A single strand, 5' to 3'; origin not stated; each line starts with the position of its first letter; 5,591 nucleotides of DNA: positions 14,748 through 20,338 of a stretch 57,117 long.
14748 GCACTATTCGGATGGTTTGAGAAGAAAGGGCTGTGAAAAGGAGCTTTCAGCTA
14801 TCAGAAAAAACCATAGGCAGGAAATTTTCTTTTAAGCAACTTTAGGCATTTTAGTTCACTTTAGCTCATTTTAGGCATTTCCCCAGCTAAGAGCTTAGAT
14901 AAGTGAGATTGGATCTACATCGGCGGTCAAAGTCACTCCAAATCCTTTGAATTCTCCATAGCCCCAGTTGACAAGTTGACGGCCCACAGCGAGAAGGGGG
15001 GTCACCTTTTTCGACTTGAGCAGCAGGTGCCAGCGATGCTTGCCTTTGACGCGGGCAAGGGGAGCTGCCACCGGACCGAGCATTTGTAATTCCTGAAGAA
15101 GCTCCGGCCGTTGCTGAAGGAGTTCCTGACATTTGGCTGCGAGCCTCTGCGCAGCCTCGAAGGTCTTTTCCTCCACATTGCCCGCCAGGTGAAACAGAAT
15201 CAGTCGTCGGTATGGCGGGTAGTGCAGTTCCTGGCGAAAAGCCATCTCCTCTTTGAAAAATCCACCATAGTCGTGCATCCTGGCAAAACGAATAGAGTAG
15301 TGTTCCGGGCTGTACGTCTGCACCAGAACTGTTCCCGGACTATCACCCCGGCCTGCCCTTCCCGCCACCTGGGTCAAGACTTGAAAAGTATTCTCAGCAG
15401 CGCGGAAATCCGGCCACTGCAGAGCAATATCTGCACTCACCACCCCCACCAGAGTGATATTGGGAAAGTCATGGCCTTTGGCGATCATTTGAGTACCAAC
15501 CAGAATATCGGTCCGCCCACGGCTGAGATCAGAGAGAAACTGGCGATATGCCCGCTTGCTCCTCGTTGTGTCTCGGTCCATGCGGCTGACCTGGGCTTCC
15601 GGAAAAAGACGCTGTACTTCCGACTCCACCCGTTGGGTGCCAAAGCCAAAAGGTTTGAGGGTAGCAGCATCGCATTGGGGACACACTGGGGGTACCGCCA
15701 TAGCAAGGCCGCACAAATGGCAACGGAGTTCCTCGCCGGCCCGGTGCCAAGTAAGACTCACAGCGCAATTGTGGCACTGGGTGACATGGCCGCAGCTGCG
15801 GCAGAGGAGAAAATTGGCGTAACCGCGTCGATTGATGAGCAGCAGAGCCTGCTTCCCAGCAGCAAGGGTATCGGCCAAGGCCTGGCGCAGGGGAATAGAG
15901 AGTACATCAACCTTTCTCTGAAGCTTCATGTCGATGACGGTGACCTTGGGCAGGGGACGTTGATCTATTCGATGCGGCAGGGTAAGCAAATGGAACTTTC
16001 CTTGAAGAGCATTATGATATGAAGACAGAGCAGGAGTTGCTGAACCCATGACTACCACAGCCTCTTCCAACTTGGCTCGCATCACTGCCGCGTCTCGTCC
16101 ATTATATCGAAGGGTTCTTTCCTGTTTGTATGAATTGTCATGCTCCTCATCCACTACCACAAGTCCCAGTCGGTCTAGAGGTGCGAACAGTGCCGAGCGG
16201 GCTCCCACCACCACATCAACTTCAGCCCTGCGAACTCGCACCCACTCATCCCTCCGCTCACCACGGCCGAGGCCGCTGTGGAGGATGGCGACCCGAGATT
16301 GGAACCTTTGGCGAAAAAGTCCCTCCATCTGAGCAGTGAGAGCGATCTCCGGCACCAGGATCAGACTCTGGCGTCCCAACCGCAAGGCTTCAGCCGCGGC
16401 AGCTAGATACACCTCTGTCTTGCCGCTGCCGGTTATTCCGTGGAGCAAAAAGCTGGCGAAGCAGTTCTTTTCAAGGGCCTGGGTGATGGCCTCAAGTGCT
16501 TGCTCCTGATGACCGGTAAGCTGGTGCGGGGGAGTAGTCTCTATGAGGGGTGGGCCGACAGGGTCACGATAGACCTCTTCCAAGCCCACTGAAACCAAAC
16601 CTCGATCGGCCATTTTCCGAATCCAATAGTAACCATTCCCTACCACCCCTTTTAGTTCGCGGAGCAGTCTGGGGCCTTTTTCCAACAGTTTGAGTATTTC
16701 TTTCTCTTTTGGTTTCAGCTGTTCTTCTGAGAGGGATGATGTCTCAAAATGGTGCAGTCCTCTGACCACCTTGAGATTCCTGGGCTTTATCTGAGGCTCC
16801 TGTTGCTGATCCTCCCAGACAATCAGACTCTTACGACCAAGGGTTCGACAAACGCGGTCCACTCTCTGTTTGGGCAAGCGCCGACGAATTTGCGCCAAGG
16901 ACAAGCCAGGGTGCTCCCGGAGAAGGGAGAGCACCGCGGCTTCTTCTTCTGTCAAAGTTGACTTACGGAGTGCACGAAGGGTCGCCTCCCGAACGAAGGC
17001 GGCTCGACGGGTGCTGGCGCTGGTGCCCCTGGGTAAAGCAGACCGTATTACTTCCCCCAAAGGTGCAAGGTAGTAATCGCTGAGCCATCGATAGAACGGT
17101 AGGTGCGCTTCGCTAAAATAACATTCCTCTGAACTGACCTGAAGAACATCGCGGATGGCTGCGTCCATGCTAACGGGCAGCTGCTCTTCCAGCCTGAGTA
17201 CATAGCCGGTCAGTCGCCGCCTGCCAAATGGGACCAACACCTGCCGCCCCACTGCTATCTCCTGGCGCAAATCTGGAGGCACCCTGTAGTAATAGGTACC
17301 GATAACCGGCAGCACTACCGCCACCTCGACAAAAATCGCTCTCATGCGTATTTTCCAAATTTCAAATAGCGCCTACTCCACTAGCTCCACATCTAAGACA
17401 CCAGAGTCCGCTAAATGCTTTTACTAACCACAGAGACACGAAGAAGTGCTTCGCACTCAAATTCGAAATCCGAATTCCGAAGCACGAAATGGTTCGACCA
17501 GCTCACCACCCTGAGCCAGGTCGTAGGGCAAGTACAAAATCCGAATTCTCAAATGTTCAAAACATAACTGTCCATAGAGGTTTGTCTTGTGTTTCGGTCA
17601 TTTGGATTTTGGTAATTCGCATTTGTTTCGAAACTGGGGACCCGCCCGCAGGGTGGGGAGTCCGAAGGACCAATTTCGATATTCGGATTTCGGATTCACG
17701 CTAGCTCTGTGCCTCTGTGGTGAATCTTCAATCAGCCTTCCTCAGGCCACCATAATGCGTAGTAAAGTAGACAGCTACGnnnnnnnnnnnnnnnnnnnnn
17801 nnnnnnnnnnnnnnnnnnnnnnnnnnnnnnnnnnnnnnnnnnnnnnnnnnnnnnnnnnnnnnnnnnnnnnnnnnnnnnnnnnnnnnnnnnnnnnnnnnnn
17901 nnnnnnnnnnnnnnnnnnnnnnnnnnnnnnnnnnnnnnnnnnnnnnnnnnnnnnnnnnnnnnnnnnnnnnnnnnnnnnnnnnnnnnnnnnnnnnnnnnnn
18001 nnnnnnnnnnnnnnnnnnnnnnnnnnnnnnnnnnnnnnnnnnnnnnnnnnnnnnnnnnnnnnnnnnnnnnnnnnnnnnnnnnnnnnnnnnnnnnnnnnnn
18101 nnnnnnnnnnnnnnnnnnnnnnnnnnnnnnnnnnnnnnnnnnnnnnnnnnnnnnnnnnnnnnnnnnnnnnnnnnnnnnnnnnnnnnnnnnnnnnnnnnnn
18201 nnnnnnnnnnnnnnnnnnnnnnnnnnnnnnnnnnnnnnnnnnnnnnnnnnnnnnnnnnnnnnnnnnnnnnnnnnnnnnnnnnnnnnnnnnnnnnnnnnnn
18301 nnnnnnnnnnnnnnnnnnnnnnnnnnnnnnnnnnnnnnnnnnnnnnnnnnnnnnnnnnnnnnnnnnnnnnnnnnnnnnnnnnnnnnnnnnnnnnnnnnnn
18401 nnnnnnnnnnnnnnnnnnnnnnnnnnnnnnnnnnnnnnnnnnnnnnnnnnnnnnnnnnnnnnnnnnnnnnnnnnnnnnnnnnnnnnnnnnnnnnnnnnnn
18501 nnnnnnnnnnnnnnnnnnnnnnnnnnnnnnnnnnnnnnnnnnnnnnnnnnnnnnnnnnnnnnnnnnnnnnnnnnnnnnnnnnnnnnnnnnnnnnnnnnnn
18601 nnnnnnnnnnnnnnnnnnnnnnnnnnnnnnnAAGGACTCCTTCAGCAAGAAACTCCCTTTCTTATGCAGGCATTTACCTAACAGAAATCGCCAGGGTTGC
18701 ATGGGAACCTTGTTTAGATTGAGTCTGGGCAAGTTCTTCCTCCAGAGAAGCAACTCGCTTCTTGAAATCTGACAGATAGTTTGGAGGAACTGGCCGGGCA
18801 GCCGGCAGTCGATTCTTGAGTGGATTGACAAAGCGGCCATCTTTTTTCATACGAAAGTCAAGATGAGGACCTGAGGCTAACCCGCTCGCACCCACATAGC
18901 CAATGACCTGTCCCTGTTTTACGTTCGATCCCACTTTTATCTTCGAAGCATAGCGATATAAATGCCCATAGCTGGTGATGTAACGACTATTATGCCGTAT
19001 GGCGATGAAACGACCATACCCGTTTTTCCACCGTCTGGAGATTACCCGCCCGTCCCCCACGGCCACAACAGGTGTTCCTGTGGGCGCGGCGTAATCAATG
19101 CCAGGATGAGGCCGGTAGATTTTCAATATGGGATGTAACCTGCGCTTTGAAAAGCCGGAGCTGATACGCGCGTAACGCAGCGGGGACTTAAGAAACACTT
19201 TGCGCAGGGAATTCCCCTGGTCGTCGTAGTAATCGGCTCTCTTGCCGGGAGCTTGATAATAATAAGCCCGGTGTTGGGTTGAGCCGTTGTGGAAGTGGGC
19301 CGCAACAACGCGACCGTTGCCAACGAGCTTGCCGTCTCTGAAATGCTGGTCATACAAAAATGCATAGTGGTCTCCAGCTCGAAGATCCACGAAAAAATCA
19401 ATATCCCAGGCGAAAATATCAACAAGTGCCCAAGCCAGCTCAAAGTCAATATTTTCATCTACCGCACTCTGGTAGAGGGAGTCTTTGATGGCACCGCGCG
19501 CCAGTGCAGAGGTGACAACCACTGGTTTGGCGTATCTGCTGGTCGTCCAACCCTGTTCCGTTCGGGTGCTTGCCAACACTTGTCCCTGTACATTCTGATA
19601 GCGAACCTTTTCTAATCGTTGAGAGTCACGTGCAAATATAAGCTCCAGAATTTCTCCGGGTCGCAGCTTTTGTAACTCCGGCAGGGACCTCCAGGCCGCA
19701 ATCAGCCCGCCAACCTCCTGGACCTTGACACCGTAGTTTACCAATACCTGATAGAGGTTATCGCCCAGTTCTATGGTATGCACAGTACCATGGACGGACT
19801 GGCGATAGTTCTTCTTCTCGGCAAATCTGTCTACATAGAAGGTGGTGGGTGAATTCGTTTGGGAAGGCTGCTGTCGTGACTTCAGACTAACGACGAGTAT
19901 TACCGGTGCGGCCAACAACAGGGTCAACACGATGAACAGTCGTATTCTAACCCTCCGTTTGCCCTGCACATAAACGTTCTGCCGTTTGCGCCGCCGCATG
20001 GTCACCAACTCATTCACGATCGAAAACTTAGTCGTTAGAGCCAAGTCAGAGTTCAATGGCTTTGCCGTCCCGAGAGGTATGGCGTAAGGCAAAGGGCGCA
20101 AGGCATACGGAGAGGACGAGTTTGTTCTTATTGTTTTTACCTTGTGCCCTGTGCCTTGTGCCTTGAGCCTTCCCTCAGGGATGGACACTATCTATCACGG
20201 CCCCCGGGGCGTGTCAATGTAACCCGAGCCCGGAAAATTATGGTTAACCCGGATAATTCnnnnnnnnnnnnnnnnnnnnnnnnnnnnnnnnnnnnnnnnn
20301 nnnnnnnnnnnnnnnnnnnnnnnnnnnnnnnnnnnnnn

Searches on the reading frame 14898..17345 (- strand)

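Call 49: search_protein_families(library=pfam, proteins=[window:14898-17345:-], max_evalue=0.00001)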
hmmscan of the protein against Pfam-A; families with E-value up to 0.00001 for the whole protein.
window:14898-17345:- (816 aa): 6 families
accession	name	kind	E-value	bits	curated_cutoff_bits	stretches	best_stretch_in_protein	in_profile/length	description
PF17764.6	PriA_3primeBD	-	2.8e-24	85.2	22.7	1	7-105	1-96/96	3'DNA-binding domain (3'BD)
PF00270.35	DEAD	-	7.7e-20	71.7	26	1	279-442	3-163/167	DEAD/DEAH box helicase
PF18074.6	PriA_C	-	4.3e-18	66.4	26.9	1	711-812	1-95/95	Primosomal protein N C-terminal domain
PF04851.21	ResIII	-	2.5e-15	57.2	22.5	1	275-438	3-162/164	Type III restriction enzyme, res subunit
PF00271.37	Helicase_C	-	1e-09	39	23.5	1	581-666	38-108/110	Helicase conserved C-terminal domain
PF18319.7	Zn_ribbon_PriA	-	8e-09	35.7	26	1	524-548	1-25/27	PriA DNA helicase Cys-rich region (CRR) domain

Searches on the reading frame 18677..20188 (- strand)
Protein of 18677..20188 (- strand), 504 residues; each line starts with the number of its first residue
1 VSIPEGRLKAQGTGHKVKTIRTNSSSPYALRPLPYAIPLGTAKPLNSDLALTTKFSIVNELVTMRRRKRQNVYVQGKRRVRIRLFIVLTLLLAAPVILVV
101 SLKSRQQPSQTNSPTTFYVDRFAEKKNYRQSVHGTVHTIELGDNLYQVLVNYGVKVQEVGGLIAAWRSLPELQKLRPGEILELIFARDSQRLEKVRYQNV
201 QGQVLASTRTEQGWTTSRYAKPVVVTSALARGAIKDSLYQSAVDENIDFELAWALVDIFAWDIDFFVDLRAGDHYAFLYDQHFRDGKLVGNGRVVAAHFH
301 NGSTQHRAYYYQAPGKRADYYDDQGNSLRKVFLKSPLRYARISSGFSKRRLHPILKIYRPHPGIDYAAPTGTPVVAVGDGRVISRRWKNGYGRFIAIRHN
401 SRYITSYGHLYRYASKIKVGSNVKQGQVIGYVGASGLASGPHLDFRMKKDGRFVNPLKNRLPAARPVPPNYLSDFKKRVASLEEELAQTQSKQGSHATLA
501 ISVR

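Call 49: search_protein_families(library=pfam, proteins=[window:18677-20188:-], max_evalue=0.00001)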
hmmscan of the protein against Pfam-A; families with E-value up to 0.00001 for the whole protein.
window:18677-20188:- (504 aa): 2 families
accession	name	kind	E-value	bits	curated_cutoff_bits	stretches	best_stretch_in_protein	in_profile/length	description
PF01551.29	Peptidase_M23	-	3.5e-31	107.7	28.7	1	360-456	2-96/96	Peptidase family M23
PF19425.4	Csd3_N2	-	3.9e-08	33.7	27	1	229-347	8-121/122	Csd3 second domain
